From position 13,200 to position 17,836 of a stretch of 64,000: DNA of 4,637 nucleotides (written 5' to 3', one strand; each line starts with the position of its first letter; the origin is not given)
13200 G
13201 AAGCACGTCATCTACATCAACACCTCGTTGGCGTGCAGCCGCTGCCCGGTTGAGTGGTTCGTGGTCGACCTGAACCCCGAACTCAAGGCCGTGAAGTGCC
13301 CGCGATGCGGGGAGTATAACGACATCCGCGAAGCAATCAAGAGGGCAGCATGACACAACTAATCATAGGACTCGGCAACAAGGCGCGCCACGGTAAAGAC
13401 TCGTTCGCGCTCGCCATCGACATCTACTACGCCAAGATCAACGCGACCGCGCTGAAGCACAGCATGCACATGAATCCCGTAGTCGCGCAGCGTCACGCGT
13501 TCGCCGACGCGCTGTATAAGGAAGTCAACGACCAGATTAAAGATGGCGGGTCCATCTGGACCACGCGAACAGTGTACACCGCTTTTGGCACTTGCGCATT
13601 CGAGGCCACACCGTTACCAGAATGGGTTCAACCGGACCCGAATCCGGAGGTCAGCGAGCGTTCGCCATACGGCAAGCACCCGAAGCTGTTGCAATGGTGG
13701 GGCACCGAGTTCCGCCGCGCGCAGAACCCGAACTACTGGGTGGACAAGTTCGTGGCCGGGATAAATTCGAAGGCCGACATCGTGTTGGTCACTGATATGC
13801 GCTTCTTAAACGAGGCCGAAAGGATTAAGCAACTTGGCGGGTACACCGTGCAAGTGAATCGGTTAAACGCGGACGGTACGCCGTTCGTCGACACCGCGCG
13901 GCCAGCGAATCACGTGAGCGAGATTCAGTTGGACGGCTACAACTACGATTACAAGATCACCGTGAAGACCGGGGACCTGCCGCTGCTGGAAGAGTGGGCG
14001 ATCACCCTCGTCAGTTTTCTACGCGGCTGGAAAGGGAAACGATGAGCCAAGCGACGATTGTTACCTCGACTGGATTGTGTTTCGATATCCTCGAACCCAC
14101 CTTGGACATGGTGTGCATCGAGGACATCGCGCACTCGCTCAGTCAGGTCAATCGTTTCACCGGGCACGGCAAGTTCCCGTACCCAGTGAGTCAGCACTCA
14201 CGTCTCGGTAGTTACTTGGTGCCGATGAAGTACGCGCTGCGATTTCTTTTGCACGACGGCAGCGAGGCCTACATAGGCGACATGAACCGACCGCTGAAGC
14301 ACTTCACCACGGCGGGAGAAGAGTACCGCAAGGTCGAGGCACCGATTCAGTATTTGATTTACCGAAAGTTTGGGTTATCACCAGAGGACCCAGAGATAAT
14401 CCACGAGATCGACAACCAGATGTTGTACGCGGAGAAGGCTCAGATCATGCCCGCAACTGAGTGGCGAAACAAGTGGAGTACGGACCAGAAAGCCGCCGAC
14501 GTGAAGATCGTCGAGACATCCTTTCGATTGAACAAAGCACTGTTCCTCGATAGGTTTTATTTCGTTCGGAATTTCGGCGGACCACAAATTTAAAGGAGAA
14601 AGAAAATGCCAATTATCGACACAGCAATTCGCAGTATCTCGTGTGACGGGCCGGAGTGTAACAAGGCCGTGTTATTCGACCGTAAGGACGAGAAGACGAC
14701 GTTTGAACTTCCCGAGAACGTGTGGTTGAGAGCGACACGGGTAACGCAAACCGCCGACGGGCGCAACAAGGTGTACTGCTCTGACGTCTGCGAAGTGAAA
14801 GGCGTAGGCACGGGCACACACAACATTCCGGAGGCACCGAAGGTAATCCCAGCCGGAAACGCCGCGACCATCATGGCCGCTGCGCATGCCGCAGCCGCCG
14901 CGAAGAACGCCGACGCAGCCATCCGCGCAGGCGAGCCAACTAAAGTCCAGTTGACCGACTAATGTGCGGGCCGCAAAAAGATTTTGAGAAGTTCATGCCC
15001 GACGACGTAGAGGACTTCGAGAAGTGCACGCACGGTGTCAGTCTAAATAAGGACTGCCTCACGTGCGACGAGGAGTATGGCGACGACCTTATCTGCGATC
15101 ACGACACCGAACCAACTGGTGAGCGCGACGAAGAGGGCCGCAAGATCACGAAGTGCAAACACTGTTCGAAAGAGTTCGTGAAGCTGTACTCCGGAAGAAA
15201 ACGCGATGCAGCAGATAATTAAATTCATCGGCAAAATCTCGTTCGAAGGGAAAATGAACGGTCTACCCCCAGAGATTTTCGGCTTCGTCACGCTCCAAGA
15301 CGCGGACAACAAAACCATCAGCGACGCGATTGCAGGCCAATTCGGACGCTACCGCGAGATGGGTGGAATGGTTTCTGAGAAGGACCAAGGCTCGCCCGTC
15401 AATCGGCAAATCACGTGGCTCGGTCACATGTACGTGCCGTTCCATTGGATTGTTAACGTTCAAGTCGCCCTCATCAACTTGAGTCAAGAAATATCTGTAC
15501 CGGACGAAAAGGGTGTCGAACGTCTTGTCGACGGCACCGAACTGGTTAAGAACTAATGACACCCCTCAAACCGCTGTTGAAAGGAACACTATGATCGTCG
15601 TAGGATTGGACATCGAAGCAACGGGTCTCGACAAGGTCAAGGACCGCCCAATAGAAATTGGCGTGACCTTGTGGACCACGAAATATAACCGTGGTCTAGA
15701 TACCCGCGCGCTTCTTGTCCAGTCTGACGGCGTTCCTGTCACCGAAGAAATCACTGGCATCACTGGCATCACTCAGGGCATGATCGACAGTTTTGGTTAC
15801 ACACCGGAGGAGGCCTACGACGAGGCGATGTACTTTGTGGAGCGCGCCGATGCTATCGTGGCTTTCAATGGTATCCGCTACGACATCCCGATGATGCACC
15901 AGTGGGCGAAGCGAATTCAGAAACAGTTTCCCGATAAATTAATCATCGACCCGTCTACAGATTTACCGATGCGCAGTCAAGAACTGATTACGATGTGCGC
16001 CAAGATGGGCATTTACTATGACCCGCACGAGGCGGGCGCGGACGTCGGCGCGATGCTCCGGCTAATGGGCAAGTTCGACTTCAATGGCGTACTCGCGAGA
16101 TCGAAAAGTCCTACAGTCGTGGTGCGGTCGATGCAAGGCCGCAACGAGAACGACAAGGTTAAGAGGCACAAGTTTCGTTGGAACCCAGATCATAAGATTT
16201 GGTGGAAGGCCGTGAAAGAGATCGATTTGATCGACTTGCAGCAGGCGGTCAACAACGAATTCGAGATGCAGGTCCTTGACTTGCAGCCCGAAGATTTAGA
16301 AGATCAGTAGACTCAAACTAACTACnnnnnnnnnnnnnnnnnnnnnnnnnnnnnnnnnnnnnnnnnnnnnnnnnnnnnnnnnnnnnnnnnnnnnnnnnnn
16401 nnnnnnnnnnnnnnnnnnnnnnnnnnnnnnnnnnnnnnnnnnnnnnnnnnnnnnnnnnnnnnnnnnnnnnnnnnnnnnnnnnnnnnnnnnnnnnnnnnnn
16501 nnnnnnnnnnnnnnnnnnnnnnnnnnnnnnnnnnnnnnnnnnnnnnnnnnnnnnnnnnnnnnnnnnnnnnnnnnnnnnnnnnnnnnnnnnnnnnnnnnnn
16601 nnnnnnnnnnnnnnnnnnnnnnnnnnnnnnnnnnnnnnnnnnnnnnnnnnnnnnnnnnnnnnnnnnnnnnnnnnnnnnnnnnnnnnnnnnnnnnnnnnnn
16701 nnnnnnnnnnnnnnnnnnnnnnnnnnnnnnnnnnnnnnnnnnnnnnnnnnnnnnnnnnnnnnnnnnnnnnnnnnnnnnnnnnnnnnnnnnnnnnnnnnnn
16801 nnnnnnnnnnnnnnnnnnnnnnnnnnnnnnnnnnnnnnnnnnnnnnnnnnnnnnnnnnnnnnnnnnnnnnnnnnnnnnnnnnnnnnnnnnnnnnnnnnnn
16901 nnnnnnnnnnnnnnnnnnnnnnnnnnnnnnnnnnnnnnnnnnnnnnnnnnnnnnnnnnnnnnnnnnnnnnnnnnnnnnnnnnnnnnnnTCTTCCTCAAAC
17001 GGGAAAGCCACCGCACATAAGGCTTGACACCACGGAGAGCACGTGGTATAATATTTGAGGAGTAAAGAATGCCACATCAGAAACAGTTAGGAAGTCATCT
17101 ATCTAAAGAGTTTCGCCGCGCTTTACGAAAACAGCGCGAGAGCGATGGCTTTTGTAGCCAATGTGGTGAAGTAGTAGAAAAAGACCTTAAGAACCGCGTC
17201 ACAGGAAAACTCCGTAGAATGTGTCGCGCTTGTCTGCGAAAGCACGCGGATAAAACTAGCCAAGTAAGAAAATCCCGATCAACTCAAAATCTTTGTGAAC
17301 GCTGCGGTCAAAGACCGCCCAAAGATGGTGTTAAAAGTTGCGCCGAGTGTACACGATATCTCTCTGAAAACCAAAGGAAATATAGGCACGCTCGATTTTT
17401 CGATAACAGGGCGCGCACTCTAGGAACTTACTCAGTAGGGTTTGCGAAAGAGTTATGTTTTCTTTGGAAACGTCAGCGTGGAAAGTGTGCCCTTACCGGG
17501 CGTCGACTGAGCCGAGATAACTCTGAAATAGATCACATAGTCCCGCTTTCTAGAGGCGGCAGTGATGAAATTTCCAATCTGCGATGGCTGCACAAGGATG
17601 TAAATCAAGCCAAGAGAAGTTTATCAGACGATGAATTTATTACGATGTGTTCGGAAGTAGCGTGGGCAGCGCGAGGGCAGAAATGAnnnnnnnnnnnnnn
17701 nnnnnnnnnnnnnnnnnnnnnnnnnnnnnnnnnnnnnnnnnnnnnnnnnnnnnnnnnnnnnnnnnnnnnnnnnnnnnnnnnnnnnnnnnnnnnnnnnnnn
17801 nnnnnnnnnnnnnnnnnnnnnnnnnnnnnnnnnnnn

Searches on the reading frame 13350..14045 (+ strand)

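Call 33: search_protein_families(library=pfam, proteins=[window:13350-14045:+], max_evalue=0.01)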
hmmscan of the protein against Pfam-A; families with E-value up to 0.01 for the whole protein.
window:13350-14045:+ (231 aa): 2 families
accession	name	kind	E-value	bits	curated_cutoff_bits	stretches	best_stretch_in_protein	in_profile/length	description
PF21448.3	DNMK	-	0.0026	17.8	27.1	0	112-173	132-198/232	Deoxynucleotide monophosphate kinase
PF04275.20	P-mevalo_kinase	-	0.0062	16.9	33.8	0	114-160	63-109/114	Phosphomevalonate kinase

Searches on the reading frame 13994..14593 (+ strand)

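Call 34: search_protein_families(library=pfam, proteins=[window:13994-14593:+], max_evalue=0.01)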
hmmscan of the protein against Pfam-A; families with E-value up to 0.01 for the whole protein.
window:13994-14593:+ (199 aa): 1 family
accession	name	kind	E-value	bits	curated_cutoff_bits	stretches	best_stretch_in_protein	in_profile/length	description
PF12917.13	YfbR-like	-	0.0017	18.6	25.9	1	76-116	53-94/182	5'-deoxynucleotidase YfbR-like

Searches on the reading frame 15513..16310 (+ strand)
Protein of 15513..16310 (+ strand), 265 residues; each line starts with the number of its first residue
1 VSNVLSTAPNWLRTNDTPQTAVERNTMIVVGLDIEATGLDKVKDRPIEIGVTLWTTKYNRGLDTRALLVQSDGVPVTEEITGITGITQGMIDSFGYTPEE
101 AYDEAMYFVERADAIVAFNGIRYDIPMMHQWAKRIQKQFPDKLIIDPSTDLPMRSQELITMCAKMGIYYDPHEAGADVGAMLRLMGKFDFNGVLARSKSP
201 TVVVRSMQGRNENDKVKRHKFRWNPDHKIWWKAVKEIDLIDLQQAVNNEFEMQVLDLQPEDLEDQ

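Call 34: search_protein_families(library=pfam, proteins=[window:15513-16310:+], max_evalue=0.01)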
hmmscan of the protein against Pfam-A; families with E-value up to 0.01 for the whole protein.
window:15513-16310:+ (265 aa): 2 families
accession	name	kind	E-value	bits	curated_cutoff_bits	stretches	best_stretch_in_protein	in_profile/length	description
PF00929.31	RNase_T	-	6.3e-13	50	24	1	30-184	1-163/164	Exonuclease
PF13482.12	RNase_H_2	-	3.9e-05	24.1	22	0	100-139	46-85/165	RNase_H superfamily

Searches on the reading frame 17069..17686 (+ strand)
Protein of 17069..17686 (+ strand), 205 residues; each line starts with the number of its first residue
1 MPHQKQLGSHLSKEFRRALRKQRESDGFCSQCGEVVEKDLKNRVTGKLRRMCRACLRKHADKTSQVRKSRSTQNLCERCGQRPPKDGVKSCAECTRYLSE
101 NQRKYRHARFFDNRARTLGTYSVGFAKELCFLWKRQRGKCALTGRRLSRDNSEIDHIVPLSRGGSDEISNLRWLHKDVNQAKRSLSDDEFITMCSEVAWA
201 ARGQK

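Call 34: search_protein_families(library=pfam, proteins=[window:17069-17686:+], max_evalue=0.01)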
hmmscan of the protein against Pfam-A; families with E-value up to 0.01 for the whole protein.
window:17069-17686:+ (205 aa): 7 families
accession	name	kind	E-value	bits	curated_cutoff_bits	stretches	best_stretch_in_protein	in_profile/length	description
PF13395.12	HNH_4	-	1.2e-07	32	22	1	145-183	11-49/54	HNH endonuclease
PF01844.29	HNH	-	5e-07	30.2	21.4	1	147-182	11-44/47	HNH endonuclease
PF14279.12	HNH_5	-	3.3e-06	27.3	27.5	1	140-192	1-53/56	HNH endonuclease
PF12773.13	DZR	-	0.005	17.4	27.3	0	24-58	10-33/45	Double zinc ribbon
PF10083.14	DUF2321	-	0.0071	16.4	24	0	52-96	5-45/157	Uncharacterized protein conserved in bacteria (DUF2321)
PF18439.7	zf_UBZ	-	0.0074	16.4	25.6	0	28-39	4-15/32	Ubiquitin-Binding Zinc Finger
PF13248.11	Zn_ribbon_3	-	0.009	15.9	27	0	76-94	5-22/26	zinc-ribbon domain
